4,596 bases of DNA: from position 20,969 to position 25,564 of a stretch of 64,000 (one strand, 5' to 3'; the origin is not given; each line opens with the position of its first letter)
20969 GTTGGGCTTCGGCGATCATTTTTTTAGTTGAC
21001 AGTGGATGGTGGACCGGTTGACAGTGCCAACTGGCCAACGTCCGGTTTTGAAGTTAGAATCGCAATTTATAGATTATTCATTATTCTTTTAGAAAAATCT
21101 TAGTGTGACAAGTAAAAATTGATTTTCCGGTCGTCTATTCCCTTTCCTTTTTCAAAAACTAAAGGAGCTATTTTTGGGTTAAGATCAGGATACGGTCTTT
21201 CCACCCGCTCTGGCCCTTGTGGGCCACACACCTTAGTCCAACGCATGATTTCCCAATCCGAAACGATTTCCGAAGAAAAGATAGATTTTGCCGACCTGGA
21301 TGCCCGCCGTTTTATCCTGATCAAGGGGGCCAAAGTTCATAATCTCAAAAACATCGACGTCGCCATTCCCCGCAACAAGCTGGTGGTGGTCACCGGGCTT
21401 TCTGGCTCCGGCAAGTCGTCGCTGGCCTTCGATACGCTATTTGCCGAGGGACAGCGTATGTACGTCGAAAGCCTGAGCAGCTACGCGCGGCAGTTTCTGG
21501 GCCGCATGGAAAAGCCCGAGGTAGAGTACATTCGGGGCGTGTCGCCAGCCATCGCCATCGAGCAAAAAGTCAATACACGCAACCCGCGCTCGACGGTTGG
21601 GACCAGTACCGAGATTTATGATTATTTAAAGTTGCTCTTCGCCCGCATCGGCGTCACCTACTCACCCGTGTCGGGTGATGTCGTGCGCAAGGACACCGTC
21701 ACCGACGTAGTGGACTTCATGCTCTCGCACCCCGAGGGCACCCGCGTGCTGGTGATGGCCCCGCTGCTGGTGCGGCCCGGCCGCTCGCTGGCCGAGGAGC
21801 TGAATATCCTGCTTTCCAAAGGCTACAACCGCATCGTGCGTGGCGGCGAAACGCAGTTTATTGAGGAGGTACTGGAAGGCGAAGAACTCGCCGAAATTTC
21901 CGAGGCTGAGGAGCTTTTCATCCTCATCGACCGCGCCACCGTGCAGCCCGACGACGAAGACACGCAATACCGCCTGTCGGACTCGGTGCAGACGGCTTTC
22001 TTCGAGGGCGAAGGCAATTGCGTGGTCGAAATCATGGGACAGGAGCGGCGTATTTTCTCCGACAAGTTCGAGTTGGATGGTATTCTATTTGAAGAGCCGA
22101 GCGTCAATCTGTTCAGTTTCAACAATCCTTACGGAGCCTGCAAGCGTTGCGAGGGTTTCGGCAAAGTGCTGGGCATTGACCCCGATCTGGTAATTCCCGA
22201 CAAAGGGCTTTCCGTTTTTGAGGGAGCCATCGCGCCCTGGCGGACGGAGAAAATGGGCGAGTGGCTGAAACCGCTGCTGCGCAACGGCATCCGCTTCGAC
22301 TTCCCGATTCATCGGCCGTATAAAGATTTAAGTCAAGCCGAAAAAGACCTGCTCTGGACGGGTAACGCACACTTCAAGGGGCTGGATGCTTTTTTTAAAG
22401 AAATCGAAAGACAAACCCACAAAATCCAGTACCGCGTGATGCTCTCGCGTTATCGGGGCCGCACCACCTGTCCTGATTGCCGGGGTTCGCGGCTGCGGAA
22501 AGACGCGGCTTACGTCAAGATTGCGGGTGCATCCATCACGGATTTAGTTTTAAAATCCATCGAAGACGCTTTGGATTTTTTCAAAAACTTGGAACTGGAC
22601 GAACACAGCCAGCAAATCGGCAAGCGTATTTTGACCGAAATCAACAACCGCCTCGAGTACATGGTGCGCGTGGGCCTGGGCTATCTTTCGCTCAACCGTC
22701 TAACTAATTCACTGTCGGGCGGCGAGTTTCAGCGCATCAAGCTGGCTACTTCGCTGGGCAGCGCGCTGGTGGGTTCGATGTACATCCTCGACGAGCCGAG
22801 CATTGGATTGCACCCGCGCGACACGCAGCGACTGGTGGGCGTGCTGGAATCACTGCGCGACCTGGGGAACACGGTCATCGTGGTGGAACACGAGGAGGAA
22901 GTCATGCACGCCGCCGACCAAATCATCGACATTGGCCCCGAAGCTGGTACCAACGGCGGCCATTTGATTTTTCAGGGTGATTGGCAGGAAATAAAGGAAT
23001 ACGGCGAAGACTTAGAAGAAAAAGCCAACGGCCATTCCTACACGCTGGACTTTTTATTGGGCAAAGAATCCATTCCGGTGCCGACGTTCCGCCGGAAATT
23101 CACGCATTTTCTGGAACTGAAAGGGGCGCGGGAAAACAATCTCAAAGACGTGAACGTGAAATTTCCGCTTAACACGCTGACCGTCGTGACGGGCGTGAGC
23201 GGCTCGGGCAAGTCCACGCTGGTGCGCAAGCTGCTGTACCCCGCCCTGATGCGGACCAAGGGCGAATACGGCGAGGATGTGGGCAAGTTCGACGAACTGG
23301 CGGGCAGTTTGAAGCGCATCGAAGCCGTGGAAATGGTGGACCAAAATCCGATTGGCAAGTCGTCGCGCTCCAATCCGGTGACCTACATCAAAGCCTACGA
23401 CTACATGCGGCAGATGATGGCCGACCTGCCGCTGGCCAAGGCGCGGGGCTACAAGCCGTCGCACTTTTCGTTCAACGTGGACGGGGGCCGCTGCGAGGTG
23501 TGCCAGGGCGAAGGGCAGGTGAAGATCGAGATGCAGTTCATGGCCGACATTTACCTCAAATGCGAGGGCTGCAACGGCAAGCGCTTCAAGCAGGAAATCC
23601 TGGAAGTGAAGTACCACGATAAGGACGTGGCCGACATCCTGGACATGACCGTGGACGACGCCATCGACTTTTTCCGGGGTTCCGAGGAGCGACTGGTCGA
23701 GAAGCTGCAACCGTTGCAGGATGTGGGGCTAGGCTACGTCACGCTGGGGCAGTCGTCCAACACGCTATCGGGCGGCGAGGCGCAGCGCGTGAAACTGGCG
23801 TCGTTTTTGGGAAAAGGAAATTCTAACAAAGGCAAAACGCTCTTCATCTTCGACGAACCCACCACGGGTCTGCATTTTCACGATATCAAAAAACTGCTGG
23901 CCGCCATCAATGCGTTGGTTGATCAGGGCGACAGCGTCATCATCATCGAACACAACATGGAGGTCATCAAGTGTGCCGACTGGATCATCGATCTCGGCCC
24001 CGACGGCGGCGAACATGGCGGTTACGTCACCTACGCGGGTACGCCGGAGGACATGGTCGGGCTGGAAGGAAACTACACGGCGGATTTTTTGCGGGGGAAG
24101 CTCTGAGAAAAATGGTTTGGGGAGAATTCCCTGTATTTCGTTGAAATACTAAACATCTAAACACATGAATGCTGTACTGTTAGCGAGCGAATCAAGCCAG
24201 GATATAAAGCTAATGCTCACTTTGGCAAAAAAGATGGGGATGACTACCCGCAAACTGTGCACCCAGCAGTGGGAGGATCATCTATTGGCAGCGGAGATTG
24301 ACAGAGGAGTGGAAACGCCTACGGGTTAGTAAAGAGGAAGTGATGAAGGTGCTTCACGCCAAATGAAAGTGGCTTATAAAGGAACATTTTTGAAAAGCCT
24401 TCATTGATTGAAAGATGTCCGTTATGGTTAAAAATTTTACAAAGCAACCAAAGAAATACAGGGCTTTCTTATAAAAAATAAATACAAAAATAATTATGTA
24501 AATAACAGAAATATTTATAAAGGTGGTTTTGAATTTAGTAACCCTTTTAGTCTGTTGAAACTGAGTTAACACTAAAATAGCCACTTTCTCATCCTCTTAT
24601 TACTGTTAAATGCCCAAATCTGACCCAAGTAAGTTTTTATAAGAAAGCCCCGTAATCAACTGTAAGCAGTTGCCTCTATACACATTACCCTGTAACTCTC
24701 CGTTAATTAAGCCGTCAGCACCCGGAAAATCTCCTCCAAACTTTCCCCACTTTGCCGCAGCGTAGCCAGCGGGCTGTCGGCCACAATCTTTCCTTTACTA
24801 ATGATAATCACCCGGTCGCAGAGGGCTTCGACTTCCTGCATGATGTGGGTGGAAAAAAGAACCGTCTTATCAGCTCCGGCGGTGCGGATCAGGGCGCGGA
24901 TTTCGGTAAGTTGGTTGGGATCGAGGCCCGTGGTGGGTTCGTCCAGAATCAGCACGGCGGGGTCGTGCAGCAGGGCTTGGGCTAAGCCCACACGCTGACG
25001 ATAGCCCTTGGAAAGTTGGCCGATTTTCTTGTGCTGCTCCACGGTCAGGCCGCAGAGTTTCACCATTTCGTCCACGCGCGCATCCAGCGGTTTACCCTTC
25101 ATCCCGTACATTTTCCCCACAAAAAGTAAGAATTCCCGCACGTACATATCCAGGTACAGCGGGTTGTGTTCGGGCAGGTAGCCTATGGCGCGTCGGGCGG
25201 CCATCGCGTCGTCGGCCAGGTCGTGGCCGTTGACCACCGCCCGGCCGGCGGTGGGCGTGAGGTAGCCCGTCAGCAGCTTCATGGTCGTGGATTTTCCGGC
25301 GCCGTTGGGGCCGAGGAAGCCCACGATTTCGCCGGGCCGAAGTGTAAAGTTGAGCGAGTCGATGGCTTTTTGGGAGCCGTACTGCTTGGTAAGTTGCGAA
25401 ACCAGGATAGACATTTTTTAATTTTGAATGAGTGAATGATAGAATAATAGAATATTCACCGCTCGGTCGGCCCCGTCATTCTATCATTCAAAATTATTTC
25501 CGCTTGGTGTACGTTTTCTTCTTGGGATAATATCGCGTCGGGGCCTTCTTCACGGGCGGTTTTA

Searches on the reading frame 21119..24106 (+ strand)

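Call 32: search_protein_families(library=pfam, proteins=[window:21119-24106:+])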
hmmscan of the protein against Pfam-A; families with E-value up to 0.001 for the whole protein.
window:21119-24106:+ (995 aa): 19 families
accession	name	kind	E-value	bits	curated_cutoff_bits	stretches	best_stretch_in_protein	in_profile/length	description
PF00005.33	ABC_tran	-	2.5e-21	77.1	25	1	675-916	1-137/137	ABC transporter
PF17760.6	UvrA_inter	-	2.6e-14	53.5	23.3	1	193-305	2-107/109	UvrA interaction domain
PF02463.25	SMC_N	-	6.1e-13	49.1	40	1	73-607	7-213/220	RecF/RecN/SMC N terminal domain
PF13304.12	AAA_21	-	3.4e-12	47.5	27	1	538-589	243-296/304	AAA domain, putative AbiEii toxin, Type IV TA system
PF17755.6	UvrA_DNA-bind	-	3.9e-11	43.7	23.2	1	354-418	1-65/110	UvrA DNA-binding domain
PF13191.12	AAA_16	-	6.7e-09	36.9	32.6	0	80-126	18-63/167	AAA ATPase domain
PF13555.12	AAA_29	-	6e-08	32.8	27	0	678-708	15-48/61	P-loop containing region of AAA domain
PF20703.3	nSTAND1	-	7.5e-08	32.8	27.1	0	671-715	19-64/379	Novel STAND NTPase 1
PF03193.22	RsgA_GTPase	-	1.5e-06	28.6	30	0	671-713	93-134/174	RsgA GTPase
PF13671.12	AAA_33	-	1.3e-05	26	27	0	687-706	1-20/143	AAA domain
PF20720.3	nSTAND3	-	2.9e-05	24.2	27.2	0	685-712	17-44/155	Novel STAND NTPase 3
PF13401.12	AAA_22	-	3.7e-05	24.5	27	0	686-706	6-26/130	AAA domain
PF00684.25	DnaJ_CXXCXGXG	-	6e-05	23.7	32.7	0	791-821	17-50/65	DnaJ central domain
PF13476.12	AAA_23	-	0.00019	22.6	27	0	676-707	11-41/201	AAA domain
PF13238.12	AAA_18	-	0.00025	21.9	29.4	0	689-711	2-19/128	AAA domain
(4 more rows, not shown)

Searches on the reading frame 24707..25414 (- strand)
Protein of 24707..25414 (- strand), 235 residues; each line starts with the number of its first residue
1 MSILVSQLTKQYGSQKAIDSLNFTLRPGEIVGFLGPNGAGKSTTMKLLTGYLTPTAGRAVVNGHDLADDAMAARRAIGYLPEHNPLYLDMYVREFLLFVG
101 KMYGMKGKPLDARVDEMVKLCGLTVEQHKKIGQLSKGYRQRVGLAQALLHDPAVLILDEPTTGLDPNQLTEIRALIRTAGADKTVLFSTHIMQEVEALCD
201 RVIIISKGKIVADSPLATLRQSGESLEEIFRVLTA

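Call 32: search_protein_families(library=pfam, proteins=[window:24707-25414:-])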
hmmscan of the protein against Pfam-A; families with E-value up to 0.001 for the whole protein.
window:24707-25414:- (235 aa): 2 families
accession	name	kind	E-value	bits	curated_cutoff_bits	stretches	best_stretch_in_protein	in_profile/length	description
PF00005.33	ABC_tran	-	7.1e-33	114.6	25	1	19-162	2-137/137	ABC transporter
PF13304.12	AAA_21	-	9.3e-11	42.8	27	1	133-192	237-300/304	AAA domain, putative AbiEii toxin, Type IV TA system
